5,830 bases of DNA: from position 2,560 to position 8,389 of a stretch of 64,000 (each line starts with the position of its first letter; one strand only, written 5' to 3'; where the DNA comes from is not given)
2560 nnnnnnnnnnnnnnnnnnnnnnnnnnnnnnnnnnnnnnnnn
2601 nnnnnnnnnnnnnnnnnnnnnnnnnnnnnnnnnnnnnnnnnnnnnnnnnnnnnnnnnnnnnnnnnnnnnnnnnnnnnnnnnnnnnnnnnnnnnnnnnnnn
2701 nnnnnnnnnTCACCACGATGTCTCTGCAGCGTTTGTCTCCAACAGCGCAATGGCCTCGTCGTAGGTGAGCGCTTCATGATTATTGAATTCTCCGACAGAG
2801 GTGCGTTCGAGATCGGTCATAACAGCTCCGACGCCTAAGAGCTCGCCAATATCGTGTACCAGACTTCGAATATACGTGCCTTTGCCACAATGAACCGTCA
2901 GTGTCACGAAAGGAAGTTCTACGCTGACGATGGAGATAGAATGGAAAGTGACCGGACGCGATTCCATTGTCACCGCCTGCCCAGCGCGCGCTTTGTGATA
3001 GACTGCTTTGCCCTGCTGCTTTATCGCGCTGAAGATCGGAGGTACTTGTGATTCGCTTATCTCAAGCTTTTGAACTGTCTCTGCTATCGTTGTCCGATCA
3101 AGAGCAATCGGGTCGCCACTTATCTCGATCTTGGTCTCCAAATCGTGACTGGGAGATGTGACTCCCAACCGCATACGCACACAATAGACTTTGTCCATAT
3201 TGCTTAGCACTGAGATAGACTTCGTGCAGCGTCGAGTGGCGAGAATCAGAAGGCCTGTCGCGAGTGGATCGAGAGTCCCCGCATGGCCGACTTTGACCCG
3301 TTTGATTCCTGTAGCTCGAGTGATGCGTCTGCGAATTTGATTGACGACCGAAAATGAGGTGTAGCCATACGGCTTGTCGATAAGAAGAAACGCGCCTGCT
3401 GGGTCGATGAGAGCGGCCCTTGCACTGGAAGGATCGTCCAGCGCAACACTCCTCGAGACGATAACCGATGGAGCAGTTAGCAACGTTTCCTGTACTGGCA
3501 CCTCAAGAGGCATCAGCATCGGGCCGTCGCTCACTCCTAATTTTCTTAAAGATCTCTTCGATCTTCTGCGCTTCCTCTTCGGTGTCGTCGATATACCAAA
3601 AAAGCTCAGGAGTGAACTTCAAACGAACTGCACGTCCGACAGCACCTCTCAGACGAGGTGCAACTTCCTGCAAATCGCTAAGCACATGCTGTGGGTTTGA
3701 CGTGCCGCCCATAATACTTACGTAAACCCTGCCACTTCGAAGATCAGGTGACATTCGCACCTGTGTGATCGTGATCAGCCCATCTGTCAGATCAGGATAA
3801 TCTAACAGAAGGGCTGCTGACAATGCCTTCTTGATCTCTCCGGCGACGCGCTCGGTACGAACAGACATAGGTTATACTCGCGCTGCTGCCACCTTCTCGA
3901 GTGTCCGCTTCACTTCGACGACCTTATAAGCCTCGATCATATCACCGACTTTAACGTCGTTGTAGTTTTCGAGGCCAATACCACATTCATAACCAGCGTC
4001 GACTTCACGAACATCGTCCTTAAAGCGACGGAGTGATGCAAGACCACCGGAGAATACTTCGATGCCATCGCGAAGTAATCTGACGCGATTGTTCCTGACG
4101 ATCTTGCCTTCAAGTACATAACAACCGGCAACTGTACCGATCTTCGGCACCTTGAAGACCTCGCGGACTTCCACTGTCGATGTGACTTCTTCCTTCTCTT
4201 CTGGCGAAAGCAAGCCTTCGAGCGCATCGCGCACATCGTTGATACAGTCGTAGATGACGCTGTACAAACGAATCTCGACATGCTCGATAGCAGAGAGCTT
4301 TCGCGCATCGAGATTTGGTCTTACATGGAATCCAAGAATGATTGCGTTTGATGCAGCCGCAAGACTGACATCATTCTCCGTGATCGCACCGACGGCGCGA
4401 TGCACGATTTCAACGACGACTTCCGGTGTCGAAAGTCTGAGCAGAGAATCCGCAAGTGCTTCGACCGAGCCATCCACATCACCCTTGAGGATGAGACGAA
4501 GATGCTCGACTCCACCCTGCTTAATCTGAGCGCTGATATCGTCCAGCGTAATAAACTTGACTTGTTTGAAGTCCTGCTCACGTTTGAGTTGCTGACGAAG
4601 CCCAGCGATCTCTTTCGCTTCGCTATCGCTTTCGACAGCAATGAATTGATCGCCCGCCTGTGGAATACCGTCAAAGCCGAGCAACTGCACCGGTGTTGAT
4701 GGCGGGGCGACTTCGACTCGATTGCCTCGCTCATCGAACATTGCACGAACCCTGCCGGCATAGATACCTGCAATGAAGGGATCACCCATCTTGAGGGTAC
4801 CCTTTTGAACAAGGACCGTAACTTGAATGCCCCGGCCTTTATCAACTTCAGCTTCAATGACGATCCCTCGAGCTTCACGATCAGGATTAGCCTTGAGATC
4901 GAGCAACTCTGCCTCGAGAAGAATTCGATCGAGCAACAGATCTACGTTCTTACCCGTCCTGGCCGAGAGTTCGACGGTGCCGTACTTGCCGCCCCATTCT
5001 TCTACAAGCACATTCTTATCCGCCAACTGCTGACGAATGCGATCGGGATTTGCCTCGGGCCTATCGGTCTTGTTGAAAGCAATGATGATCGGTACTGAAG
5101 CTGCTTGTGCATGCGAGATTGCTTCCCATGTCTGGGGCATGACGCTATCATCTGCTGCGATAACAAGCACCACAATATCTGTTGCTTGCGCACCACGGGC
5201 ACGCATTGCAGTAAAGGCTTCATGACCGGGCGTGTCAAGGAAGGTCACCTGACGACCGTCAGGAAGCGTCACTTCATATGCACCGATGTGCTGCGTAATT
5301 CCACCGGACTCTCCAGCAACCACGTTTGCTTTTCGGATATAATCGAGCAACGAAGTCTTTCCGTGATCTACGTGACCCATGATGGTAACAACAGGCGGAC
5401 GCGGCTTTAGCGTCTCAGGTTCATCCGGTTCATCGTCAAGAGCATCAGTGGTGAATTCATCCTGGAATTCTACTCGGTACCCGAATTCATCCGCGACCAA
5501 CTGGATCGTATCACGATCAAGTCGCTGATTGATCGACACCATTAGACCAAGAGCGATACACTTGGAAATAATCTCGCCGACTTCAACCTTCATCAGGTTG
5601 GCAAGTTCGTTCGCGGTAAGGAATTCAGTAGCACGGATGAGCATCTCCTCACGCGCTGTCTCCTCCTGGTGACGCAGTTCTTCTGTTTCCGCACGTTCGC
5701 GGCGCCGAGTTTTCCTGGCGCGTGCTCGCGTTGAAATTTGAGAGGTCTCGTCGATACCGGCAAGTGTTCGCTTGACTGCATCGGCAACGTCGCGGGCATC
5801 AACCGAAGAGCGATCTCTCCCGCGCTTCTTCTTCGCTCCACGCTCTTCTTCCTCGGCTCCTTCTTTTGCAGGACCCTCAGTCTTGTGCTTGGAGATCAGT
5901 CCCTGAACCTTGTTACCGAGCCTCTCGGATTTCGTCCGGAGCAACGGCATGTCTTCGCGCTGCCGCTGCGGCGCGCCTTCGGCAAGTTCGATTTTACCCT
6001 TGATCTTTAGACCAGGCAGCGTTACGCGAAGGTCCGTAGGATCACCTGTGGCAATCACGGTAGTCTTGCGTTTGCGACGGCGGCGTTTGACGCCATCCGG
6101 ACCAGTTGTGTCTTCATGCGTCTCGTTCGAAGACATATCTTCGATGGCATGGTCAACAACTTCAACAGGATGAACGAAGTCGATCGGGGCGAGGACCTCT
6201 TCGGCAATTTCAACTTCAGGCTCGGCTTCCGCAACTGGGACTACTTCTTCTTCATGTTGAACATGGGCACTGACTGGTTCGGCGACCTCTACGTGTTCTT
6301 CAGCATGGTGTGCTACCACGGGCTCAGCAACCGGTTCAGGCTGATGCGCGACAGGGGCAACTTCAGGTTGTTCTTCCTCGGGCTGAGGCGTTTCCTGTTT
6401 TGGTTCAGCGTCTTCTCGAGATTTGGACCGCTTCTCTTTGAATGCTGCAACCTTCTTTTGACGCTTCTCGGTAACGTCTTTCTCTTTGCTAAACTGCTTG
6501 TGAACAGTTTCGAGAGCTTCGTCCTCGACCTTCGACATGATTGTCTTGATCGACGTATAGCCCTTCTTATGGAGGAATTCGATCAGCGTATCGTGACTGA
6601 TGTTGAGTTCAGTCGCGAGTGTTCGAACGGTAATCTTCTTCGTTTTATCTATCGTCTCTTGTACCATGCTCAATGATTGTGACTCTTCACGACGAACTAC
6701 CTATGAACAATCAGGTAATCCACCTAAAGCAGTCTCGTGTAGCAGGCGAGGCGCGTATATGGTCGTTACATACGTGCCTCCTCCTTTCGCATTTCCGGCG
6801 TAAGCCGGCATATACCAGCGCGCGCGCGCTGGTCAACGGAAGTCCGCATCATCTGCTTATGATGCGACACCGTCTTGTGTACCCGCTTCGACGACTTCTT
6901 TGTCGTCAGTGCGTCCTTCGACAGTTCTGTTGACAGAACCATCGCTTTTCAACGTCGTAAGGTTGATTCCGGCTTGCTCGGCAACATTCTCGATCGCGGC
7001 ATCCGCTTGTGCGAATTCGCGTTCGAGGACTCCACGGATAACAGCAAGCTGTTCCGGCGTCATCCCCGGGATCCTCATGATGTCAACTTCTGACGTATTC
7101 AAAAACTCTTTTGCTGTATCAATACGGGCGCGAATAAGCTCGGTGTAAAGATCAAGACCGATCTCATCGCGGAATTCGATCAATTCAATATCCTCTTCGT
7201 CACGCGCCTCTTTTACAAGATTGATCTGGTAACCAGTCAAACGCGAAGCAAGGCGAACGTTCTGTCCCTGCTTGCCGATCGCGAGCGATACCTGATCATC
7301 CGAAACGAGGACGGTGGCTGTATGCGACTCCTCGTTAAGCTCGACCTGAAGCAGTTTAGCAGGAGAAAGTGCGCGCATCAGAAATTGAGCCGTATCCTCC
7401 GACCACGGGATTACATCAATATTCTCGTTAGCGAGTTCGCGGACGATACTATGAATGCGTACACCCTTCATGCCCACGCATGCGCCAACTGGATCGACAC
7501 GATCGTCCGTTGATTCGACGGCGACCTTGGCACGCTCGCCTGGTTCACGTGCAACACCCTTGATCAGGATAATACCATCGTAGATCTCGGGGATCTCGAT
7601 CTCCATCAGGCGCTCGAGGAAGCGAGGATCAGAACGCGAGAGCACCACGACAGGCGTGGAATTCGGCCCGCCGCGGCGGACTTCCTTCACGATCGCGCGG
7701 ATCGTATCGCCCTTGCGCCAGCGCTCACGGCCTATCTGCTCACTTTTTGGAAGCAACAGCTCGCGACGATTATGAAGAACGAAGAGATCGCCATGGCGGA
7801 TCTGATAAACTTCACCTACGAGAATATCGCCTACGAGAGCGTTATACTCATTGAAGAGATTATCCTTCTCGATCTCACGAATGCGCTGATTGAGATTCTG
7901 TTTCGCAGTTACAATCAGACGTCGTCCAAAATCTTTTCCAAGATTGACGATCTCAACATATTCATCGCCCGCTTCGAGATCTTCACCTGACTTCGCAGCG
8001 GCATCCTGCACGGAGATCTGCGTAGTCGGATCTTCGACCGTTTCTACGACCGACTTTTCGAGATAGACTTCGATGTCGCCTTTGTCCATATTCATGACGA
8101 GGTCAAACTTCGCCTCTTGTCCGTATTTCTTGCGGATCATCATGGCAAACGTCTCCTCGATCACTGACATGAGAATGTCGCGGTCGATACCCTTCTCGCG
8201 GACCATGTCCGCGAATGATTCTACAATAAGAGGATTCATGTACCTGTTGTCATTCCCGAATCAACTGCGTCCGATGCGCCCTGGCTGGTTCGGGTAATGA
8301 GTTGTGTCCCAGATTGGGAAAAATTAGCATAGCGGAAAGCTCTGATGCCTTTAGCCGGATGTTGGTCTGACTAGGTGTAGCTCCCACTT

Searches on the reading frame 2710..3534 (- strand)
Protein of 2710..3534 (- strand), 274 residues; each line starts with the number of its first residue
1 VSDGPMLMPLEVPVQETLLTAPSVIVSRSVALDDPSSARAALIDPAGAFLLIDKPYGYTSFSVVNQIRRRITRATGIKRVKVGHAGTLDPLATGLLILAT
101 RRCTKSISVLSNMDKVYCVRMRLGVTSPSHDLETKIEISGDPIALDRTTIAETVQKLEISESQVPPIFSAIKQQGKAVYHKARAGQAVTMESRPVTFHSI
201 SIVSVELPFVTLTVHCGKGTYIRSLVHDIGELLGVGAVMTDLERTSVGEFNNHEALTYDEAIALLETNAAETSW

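Call 49: search_protein_families(library=pfam, proteins=[window:2710-3534:-], max_evalue=0.01)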
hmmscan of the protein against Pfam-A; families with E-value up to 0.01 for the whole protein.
window:2710-3534:- (274 aa): 3 families
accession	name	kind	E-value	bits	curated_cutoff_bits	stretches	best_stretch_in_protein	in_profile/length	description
PF01509.24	TruB_N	-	2e-42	145.5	27.3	1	78-222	5-149/149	TruB family pseudouridylate synthase (N terminal domain)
PF16198.10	TruB_C_2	-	1.7e-11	44.5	29.3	1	223-261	1-39/66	tRNA pseudouridylate synthase B C-terminal domain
PF00849.27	PseudoU_synth_2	-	0.0085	16.8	26.8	0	49-161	2-99/152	RNA pseudouridylate synthase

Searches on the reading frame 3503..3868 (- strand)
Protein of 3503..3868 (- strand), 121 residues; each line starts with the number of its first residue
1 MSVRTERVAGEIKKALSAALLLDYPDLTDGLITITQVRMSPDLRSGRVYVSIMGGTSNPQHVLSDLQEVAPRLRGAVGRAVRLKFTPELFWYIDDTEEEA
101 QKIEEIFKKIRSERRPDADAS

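Call 49: search_protein_families(library=pfam, proteins=[window:3503-3868:-], max_evalue=0.01)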
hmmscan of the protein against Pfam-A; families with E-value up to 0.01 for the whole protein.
window:3503-3868:- (121 aa): 1 family
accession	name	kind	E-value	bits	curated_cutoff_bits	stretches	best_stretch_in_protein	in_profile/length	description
PF02033.23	RBFA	-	4.9e-24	85.1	34.7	1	4-107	1-105/105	Ribosome-binding factor A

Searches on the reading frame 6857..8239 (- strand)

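Call 49: search_protein_families(library=pfam, proteins=[window:6857-8239:-], max_evalue=0.01)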
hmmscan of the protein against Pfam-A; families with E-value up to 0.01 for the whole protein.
window:6857-8239:- (460 aa): 6 families
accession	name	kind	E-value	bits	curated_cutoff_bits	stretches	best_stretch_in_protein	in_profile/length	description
PF08529.16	NusA_N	-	1.3e-30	106.4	23.8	1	5-126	2-119/119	NusA N-terminal domain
PF13184.12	KH_5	-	8e-30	103.2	27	1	233-300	1-68/69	NusA-like KH domain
PF23095.1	KH_NusA_C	-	7.4e-07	29.6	34.2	1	310-341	3-34/59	Transcription termination/antitermination protein NusA, KH domain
PF00013.35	KH_1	-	6.1e-06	26.3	21.5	1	307-351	1-48/66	KH domain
PF00575.29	S1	-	0.0057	17.4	22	0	136-189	4-64/74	S1 RNA binding domain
PF07650.23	KH_2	-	0.0079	16.4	22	0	297-340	16-59/78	KH domain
